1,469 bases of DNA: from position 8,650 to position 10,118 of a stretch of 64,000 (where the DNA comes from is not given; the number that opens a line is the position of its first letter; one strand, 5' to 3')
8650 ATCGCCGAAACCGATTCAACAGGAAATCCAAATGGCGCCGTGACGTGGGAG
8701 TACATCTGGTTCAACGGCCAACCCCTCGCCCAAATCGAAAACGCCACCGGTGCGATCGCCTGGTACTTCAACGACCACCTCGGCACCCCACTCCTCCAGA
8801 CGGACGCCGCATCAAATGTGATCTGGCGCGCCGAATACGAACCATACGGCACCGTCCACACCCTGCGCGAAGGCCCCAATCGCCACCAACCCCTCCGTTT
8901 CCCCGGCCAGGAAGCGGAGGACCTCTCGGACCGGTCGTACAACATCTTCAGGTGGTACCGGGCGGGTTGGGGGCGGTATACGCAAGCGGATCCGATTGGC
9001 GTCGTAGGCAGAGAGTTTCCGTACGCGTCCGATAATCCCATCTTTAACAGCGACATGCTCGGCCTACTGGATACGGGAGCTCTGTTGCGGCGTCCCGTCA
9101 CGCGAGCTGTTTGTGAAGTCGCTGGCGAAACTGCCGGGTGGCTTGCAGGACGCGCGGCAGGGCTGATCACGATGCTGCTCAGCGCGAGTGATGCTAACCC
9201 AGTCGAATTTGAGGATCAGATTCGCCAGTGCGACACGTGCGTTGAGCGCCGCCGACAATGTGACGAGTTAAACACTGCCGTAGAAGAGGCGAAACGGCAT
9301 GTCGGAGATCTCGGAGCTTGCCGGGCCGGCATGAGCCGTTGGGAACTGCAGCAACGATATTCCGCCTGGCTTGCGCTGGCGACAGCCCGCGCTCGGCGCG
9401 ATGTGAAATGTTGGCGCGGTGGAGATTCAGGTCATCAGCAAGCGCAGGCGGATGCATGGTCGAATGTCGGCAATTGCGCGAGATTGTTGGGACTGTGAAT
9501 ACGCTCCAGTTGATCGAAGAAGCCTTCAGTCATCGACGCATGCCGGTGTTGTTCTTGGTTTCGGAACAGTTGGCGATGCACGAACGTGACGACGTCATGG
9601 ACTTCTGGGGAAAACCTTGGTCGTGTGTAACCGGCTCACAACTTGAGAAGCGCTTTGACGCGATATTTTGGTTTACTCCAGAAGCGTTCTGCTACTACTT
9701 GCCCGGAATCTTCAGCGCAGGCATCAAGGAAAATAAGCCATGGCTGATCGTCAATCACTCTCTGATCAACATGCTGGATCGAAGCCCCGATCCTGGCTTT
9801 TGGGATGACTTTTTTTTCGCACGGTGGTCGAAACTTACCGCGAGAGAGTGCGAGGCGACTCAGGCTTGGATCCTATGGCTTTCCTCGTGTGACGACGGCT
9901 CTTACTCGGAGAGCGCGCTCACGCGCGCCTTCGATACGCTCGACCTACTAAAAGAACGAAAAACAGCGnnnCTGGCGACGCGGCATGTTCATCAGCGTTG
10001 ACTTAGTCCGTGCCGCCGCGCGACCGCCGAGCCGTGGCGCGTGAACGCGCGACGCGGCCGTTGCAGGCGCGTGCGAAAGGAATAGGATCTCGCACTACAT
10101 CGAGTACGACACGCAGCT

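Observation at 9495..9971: Low-GC candidate immunity gene translationally coupled (GTGA) to the toxin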

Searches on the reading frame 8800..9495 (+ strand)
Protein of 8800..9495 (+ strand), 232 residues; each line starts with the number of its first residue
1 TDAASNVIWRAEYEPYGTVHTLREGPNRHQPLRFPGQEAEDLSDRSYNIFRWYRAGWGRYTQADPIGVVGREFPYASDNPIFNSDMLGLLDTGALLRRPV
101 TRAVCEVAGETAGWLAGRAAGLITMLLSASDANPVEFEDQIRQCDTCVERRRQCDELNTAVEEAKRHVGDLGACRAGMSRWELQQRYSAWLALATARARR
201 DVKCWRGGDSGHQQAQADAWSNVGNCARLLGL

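Call 6: search_protein_families(library=pfam, proteins=[window:8800-9495:+], max_evalue=1)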
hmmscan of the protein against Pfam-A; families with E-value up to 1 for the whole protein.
window:8800-9495:+ (232 aa): 2 families
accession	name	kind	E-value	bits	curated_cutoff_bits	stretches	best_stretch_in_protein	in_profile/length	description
PF15523.11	Ntox16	-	5.7e-07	30.1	25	1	152-227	8-83/85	Novel toxin 16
PF03527.20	RHS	-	0.00088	19.5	27.9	1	1-20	16-35/38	RHS protein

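Call 7: search_protein_families(library=ncbifam, proteins=[window:8800-9495:+], max_evalue=1)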
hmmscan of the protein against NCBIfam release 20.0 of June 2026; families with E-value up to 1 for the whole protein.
window:8800-9495:+ (232 aa): 3 families
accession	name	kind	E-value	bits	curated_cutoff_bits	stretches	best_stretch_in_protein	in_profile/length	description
TIGR03696.1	Rhs_assc_core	domain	1e-14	54.8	32.5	1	13-89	1-76/76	RHS repeat-associated core domain-containing protein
NF041261.1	RHS_core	equivalog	3e-09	35.3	2000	1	5-89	1176-1261/1261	RHS element core protein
NF008454.0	PRK11316.1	equivalog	0.083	11.5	521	1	110-167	281-338/475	bifunctional D-glycero-beta-D-manno-heptose-7-phosphate kinase/D-glycero-beta-D-manno-heptose 1-phosphate adenylyltransferase HldE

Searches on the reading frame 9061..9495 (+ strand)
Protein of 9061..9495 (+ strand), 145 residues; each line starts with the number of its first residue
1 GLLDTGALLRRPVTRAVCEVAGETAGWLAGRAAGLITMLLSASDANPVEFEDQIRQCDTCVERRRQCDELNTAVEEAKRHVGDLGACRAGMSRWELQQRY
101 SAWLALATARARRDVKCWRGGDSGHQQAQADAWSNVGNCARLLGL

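Call 34: find_homologous_proteins(query=window:9061-9495:+, max_evalue=0.001)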
Query window:9061-9495:+ (145 aa): 6 proteins with E <= 0.001 among 706 candidates.
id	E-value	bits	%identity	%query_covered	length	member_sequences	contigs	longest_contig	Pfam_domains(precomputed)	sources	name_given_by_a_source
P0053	3.5e-44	168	60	99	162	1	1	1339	PF15523.11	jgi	jgi:hypothetical protein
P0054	7.5e-28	115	50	81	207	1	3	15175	PF15523.11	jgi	jgi:RHS repeat-associated protein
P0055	7.6e-27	112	48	86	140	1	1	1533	PF15523.11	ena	-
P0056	2.5e-26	111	67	54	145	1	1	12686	PF15523.11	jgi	jgi:uncharacterized protein RhaS with RHS repeats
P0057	1.4e-24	105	63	59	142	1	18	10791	PF15523.11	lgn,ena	-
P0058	2.6e-12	65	76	29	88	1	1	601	PF15523.11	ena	-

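Call 45: predict_structure(alignment_id=A3)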
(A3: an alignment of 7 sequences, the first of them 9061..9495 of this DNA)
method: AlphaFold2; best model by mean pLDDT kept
length: 145 residues; sequences in the alignment: 7
mean_pLDDT: 74.0   pTM: 0.59
mean pLDDT of the five models: 74.0, 73.1, 71.4, 70.5, 69.4
residues with pLDDT >= 90: 64; 70-90: 22; 50-70: 16; < 50: 43
segments of 3 or more residues with pLDDT < 50: 1-20, 22-44
pLDDT, mean of each block of 10 residues (from residue 1): 37 47 41 44 53 64 88 97 96 98 95 84 87 96 95
secondary structure, 60 per line:
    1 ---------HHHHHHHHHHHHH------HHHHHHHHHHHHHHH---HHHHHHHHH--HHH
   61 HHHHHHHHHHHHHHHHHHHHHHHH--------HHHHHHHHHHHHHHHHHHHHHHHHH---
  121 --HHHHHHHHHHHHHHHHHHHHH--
elements in order: H10-22 H29-43 H47-55 H58-84 H93-117 H123-143

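Call 65: search_protein_families(library=padloc, proteins=[window:9061-9495:+], max_evalue=0.1)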
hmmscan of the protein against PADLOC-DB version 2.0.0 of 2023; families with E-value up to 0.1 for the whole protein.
window:9061-9495:+ (145 aa): 0 families

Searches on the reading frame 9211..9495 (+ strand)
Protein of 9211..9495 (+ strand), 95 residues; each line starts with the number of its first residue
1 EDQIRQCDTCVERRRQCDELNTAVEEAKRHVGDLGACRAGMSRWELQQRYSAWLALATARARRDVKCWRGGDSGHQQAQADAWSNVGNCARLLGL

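Call 30: find_related_loci(query=A2, collection=metagenome_contigs, flank=2500)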
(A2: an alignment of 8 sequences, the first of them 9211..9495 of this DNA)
Query A2 (95 aa) in metagenome_contigs; peptide patterns used: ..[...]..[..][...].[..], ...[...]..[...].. (x = any residue, [..] = any of these).
361 stretches matched a pattern; 18 encode a relative of the query (tblastn E <= 1e-3); 18 distinct loci.
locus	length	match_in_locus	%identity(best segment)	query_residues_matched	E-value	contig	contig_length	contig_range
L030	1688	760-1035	82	1-95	3e-50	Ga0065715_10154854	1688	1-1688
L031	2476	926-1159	72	16-93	1e-33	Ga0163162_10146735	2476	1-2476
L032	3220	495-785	56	1-93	1e-32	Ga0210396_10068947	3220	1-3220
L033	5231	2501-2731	64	17-93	2e-28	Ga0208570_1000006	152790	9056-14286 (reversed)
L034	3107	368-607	68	16-93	7e-27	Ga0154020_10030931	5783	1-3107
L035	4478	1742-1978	57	12-89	5e-26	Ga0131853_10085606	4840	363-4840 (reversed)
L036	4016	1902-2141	59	16-93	2e-24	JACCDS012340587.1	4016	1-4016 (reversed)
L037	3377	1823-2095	55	2-93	1e-23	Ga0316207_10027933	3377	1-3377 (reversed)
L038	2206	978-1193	57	14-83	4e-22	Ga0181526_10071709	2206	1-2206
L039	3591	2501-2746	46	17-93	3e-21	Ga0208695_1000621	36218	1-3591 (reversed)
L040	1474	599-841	52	17-93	6e-21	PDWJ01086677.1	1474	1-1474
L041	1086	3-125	73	53-93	4e-16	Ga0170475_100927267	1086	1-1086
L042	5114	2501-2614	63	56-93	1e-11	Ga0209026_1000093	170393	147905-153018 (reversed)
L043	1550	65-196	52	50-93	3e-11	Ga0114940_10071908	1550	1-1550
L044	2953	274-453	48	34-93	2e-8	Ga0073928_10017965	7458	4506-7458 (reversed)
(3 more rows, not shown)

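Call 58: find_homologous_proteins(query=A2, max_evalue=0.001)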
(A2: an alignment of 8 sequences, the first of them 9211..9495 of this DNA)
Query A2 (8 sequences) (95 aa, profile of the alignment): 27 proteins with E <= 0.001 among 1410 candidates.
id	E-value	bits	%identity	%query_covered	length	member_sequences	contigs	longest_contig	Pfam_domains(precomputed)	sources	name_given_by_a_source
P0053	1.3e-36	142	76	83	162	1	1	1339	PF15523.11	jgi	jgi:hypothetical protein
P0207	1.6e-35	139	58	96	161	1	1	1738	PF15523.11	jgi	jgi:uncharacterized protein RhaS with RHS repeats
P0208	3.5e-35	138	56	86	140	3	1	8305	PF15523.11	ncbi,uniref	ncbi:hypothetical protein [Desulfogranum mediterraneum]|uniref:hypothetical protein n=1 Tax=Desulfog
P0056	6.3e-35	137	67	82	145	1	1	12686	PF15523.11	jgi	jgi:uncharacterized protein RhaS with RHS repeats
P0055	1.9e-34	136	67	82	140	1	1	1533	PF15523.11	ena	-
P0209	9.6e-34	133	62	81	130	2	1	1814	PF15523.11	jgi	jgi:cytochrome c556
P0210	1.7e-33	133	52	97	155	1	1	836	PF15523.11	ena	-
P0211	7.9e-33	130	65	82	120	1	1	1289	PF15523.11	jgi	-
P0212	9.0e-33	130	68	81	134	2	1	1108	PF15523.11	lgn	-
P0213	1.6e-32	129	68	81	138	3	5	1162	PF15523.11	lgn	-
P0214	6.8e-32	127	69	82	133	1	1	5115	PF15523.11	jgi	jgi:Novel toxin 16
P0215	2.3e-31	126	64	81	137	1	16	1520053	PF15523.11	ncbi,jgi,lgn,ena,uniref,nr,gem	ncbi:hypothetical protein [Ketobacter nezhaii]|uniref:hypothetical protein n=1 Tax=Ketobacter sp. MC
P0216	2.5e-31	126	45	83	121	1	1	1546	-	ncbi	-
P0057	1.1e-30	123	63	91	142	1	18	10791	PF15523.11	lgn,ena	-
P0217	4.0e-30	122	59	91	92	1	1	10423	PF15523.11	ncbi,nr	ncbi:MAG: hypothetical protein LBV29_00755 [Azoarcus sp.]|nr:hypothetical protein [Azoarcus sp.]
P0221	2.4e-26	110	52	83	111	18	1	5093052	PF15523.11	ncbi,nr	ncbi:hypothetical protein IXO1088_018525 [Xanthomonas oryzae pv. oryzae]|nr:hypothetical protein IXO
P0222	1.7e-25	107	57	74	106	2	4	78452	PF15523.11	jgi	jgi:type VI secretion system secreted protein VgrG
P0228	5.2e-5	41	44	53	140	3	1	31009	PF15523.11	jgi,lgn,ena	-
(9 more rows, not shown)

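Call 59: find_encoding_contigs(protein=P0215, flank=4000, max_places=2)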
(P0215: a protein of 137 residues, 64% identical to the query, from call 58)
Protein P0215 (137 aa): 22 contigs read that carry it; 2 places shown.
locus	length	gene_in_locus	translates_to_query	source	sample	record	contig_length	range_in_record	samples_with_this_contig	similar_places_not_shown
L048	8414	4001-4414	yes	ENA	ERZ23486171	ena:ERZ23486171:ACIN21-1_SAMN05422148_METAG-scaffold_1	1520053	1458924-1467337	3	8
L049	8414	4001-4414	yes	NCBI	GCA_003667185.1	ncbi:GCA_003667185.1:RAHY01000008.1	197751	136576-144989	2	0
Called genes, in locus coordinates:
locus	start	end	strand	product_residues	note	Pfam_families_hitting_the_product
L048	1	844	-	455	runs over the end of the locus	-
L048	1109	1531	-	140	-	-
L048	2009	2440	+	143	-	-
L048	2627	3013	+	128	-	-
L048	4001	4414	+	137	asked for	PF15523:Ntox16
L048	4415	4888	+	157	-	-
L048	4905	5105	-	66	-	-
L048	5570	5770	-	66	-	PF10047:DUF2281 (weak)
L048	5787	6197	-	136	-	PF12844:HTH_19 (weak), PF13560:HTH_31, PF01381:HTH_3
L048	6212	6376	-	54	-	-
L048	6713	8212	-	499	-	PF02696:SelO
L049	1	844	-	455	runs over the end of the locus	-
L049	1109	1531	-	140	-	-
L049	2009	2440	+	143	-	-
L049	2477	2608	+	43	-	-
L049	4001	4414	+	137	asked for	PF15523:Ntox16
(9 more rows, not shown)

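Call 60: find_encoding_contigs(protein=P0221, flank=4000, max_places=2)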
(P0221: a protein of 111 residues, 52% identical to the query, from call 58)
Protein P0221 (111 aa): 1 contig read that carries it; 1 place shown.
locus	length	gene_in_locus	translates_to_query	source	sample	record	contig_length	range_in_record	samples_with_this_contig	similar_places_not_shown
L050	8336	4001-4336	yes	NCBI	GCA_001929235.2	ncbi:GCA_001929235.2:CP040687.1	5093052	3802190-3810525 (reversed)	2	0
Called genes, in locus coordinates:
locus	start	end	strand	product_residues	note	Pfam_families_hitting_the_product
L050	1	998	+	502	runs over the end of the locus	PF05593:RHS_repeat (faint), PF25023:TEN_YD-shell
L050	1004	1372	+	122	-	PF21746:DUF6869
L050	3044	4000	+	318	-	PF13936:HTH_38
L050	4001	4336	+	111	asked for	PF15523:Ntox16 (weak)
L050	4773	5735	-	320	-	PF12760:Zn_ribbon_IS1595, PF12762:DDE_Tnp_IS1595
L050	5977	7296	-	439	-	PF13546:DDE_5, PF01609:DDE_Tnp_1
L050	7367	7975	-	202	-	PF01121:CoaE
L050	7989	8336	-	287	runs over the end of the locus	PF06750:A24_N_bact, PF01478:Peptidase_A24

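Call 61: find_encoding_contigs(protein=P0222, flank=4000, max_places=2)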
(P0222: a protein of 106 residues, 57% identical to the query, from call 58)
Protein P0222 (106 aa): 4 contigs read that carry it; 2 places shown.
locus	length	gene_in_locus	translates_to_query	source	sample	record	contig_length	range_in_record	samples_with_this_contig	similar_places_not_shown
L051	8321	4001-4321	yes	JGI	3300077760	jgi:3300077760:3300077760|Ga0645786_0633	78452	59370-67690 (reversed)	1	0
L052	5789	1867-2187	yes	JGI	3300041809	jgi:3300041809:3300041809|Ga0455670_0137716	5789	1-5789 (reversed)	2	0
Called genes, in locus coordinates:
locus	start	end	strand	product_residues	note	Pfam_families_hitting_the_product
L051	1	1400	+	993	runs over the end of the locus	PF01807:Zn_ribbon_DnaG, PF13155:Toprim_2, PF27228:MTBMA_p00010_2nd (weak)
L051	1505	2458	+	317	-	PF00589:Phage_integrase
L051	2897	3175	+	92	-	-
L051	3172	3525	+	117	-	-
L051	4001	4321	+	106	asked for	PF15523:Ntox16 (weak)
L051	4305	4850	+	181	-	-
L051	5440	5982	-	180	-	-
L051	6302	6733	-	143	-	PF01850:PIN (faint), PF13470:PIN_3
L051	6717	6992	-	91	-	PF10047:DUF2281 (weak)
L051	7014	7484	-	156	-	PF13560:HTH_31, PF01381:HTH_3, PF12844:HTH_19 (weak), PF13443:HTH_26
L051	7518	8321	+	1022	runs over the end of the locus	PF01807:Zn_ribbon_DnaG, PF13155:Toprim_2, PF13362:Toprim_3 (weak), PF13662:Toprim_4, PF27228:MTBMA_p00010_2nd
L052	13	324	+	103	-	PF00589:Phage_integrase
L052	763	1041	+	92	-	-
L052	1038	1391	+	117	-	-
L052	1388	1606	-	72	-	-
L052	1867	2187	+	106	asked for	PF15523:Ntox16 (weak)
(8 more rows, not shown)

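Call 62: find_encoding_contigs(protein=P0228, flank=4000, max_places=2)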
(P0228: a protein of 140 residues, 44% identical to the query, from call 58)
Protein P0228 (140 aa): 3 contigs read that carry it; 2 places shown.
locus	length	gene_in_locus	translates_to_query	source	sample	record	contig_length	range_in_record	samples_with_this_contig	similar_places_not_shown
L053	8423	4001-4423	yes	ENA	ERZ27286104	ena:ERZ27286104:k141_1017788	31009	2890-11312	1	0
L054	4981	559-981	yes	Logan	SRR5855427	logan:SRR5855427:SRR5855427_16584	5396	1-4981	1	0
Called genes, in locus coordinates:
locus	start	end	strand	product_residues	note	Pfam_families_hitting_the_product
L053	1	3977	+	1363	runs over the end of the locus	PF13948:DUF4215 (faint), PF11617:Cu-binding_MopE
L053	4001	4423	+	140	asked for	PF15523:Ntox16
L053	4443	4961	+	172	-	PF20461:DUF6714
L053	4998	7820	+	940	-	PF01841:Transglut_core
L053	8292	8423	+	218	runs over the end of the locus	PF02190:LON_substr_bdg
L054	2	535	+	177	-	?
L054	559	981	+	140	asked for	PF15523:Ntox16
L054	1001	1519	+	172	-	PF20461:DUF6714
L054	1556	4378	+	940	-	PF01841:Transglut_core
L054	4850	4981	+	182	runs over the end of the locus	?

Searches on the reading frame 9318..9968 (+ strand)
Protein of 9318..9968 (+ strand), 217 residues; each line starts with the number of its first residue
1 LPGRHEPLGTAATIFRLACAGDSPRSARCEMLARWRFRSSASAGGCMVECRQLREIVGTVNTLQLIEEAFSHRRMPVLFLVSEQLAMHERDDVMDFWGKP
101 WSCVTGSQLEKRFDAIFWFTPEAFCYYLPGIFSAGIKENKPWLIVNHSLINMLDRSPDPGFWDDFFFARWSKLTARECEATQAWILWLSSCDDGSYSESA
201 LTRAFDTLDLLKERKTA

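Call 6: search_protein_families(library=pfam, proteins=[window:9318-9968:+], max_evalue=1)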
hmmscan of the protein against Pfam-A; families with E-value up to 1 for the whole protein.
window:9318-9968:+ (217 aa): 1 family
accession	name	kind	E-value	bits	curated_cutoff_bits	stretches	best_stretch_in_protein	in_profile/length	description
PF20461.3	DUF6714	-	0.00014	22.4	27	1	95-201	48-150/161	Family of unknown function (DUF6714)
